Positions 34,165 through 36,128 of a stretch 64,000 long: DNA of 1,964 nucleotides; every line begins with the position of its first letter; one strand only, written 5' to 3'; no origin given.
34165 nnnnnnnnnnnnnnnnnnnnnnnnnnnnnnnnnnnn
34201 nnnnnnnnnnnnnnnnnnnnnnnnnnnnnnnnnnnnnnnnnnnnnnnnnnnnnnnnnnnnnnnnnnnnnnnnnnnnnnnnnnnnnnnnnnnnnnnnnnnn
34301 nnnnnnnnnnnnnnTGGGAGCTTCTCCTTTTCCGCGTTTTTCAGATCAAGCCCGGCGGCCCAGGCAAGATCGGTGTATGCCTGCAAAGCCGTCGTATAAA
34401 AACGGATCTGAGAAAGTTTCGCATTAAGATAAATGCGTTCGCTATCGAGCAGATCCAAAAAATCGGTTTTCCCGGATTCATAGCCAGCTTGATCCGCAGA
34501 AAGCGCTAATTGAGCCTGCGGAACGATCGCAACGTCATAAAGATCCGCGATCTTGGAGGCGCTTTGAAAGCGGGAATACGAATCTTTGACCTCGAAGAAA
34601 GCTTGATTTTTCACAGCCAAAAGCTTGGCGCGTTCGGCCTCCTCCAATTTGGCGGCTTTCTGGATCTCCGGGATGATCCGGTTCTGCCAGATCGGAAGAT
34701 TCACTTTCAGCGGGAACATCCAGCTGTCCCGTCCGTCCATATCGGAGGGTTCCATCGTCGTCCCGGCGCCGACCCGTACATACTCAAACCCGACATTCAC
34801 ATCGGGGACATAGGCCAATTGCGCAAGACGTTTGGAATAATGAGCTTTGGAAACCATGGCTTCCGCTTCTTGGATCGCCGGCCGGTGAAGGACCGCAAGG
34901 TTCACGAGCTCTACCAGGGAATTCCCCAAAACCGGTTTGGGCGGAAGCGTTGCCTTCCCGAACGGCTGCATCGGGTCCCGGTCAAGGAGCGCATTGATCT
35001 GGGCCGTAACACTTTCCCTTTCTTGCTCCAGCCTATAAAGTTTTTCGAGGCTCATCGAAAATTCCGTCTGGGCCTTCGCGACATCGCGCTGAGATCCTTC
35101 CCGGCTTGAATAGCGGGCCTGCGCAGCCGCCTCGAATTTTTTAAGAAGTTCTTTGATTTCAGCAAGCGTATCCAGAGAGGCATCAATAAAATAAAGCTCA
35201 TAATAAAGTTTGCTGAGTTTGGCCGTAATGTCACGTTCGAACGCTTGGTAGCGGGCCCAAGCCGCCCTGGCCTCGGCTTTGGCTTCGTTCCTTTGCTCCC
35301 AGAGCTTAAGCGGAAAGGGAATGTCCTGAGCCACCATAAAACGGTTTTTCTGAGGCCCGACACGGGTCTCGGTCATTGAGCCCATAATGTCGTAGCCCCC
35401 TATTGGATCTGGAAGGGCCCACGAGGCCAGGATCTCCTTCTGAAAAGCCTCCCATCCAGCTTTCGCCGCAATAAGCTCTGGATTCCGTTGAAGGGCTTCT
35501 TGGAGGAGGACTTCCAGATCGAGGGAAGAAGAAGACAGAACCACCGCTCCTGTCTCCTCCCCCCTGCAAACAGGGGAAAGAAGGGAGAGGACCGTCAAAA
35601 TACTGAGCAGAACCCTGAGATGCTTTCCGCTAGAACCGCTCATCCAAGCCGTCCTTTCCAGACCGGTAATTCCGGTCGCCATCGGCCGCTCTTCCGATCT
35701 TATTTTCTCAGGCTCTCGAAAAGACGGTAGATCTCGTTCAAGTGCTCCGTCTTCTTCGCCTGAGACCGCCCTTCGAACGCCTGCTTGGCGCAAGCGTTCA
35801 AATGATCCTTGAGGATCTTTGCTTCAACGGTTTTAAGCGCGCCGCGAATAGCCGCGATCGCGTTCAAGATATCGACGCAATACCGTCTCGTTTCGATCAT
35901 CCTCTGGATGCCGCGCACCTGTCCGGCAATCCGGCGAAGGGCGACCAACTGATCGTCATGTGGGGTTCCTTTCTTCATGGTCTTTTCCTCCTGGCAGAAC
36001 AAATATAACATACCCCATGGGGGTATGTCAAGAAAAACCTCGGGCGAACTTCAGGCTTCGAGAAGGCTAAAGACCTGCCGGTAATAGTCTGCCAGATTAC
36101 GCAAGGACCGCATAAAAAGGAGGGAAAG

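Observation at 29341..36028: CsoR-controlled cusCBA operon ending in a YHS-domain protein instead of CusF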

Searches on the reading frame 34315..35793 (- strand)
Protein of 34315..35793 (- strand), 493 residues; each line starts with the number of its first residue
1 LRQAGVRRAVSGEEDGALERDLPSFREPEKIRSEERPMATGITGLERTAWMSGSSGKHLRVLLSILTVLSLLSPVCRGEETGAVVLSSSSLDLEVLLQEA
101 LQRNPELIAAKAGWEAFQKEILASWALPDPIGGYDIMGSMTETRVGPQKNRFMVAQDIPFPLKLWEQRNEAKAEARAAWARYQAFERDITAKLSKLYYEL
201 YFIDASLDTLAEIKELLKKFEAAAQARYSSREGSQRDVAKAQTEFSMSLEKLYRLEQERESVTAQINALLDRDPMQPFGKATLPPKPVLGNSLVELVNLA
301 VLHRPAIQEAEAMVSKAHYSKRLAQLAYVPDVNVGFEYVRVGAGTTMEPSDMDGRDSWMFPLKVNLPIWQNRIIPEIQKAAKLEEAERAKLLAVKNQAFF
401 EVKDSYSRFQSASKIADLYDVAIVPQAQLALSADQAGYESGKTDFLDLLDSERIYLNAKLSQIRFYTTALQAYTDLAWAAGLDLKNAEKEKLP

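Call 6: search_protein_families(library=pfam, proteins=[window:34315-35793:-], max_evalue=0.01)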
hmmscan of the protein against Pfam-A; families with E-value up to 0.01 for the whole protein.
window:34315-35793:- (493 aa): 1 family
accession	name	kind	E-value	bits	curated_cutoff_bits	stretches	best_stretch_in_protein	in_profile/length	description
PF02321.23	OEP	-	1.3e-42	146.2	22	2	294-477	2-183/187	Outer membrane efflux protein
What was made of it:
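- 34312..35682 (-): cusC-like outer-membrane factor (start uncertain: ATG 35682 or ATG 35643; the listed TTG 35793 overlaps csoR). Call 6: PF02321 OEP, two repeats, 1.3e-42.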

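Call 7: search_protein_families(library=ncbifam, proteins=[window:34315-35793:-], max_evalue=0.01)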
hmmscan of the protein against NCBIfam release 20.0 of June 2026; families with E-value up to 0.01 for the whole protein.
window:34315-35793:- (493 aa): 4 families
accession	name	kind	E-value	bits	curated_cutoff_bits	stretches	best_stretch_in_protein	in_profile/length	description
TIGR01844.1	type_I_sec_TolC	subfamily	1.4e-20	73.7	225.15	1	91-481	3-398/414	TolC family outer membrane protein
TIGR01845.1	outer_NodT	subfamily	6.7e-14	51.6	210.05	1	93-481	59-458/460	efflux transporter outer membrane subunit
NF007002.0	PRK09465.1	equivalog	7.2e-08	31.4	495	1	355-465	298-410/460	outer membrane channel protein TolC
NF045679.1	DiMtlExpIhpA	equivalog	0.0086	14.8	650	0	300-461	242-393/424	divalent metal ion exporter subunit IhpA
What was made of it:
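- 34312..35682 (-): Call 7: TolC/NodT subfamily hits below their cut-offs.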

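Call 61: search_solved_structures(query=window:34315-35682:-, max_evalue=0.00001)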
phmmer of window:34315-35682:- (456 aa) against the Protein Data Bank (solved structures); distinct sequences matched with E-value up to 0.00001: 0.
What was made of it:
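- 34312..35682 (-): Call 61: no solved relative at 1e-5.
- Tried and rejected: No hit at 1e-5 (call 61).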

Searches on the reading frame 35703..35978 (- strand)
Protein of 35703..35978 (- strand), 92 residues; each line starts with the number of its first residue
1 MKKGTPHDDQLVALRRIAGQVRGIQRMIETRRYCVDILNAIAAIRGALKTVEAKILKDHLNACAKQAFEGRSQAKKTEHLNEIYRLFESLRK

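Call 6: search_protein_families(library=pfam, proteins=[window:35703-35978:-], max_evalue=0.01)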
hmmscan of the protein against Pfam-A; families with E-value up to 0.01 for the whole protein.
window:35703-35978:- (92 aa): 1 family
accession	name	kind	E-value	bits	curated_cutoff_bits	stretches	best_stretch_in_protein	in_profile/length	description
PF02583.22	Trns_repr_metal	-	5e-24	84.9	22.8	1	9-85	4-74/78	Metal-sensitive transcriptional repressor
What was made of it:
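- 35700..35978 (-): csoR: 92-aa CsoR/RcnR-family repressor with Cys34, His59 and Cys63. Call 6: PF02583, 84.9 bits.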

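Call 7: search_protein_families(library=ncbifam, proteins=[window:35703-35978:-], max_evalue=0.01)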
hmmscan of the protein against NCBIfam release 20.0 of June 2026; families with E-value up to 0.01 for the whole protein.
window:35703-35978:- (92 aa): 3 families
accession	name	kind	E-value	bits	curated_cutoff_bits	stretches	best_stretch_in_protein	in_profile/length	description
NF052430.1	repress_RicR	exception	3.3e-18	66.1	175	1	9-82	10-86/93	copper-sensing transcriptional repressor RicR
NF008464.0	PRK11352.1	equivalog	3e-10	40.3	133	1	11-77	12-79/91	formaldehyde-responsive transcriptional repressor FrmR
NF011613.0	PRK15039.1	equivalog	2.1e-09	37.9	138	1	15-89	16-87/90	Ni(II)/Co(II)-binding transcriptional repressor RcnR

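Call 33: search_solved_structures(query=window:35703-35978:-, max_evalue=0.001, show_alignments=4)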
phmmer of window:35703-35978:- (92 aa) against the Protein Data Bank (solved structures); distinct sequences matched with E-value up to 0.001: 10.
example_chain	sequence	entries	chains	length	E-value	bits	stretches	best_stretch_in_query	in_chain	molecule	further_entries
4m1p_A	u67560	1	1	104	5.9e-15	58.4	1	11-85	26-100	Copper-sensitive operon repressor (CsoR)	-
4adz_A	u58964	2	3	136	6.2e-12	48.8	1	9-78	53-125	CSOR | COPPER SENSITIVE OPERON REPRESSOR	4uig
5fmn_A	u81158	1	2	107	2.2e-11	47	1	13-76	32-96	INRS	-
7mq1_A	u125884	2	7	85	1.1e-10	44.7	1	10-80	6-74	Copper-sensing transcriptional repressor csoR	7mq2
7mq3_A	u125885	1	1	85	3.1e-10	43.3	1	10-80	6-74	Copper-sensing transcriptional repressor csoR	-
2hh7_A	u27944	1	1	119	8.9e-09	38.7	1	12-79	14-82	Hypothetical protein CsoR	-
6ahx_A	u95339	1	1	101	7.8e-08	35.7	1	13-85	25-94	Putative cytosolic protein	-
5lbm_A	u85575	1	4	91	9.7e-07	32.2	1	5-63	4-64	Transcriptional repressor FrmR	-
5lcy_A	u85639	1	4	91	1.1e-06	32.1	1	11-61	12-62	Frmr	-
3aai_A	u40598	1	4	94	1.5e-06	31.6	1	16-80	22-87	Copper homeostasis operon regulatory protein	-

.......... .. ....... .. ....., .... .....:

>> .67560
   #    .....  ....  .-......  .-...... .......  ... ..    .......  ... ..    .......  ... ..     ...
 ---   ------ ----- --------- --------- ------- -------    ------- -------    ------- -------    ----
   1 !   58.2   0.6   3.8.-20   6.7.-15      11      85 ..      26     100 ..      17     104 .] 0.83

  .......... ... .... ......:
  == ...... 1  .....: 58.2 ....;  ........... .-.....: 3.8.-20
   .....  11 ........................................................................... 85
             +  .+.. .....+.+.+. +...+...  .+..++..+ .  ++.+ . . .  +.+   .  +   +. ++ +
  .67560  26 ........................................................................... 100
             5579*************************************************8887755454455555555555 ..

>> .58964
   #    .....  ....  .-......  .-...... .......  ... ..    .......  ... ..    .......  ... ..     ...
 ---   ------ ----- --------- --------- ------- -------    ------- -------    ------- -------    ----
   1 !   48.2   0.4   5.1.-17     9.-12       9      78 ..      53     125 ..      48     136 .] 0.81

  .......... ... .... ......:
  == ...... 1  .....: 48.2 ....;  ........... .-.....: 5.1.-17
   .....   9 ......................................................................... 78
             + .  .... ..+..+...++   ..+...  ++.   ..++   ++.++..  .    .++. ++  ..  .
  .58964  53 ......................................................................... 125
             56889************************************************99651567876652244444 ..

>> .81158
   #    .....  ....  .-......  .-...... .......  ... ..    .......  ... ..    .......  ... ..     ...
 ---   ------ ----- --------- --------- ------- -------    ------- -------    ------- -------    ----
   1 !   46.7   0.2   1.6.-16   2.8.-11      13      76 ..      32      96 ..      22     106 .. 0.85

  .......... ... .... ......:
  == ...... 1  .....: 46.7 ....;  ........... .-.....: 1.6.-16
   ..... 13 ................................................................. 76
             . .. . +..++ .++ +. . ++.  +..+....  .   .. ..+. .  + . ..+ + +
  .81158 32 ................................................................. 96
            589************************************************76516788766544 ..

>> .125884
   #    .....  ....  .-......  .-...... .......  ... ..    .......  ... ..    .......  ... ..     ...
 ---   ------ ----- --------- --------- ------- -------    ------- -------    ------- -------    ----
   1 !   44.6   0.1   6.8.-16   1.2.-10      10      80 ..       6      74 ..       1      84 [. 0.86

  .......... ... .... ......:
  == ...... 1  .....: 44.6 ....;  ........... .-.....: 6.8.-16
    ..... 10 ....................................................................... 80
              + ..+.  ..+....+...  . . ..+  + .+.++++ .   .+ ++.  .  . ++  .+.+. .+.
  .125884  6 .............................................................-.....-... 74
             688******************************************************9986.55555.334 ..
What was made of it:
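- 35700..35978 (-): Call 33: best solved relatives are Geobacillus (4m1p, 5.9e-15) and S. lividans (4adz) CsoR.
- On CsoR (Cu(I)-sensing branch of the CsoR/RcnR family): Call 33: Cys34, His59 and Cys63 align with the RYC and H-x3-C of the Geobacillus and S. lividans CsoR structures.
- CsoR: C-H-C ligands aligned with solved CsoRs (call 33). The His is present, unlike what I recall for CstR, and Gln replaces the extra His of InrS (call 33). The best solved relatives are copper CsoRs (call 33).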
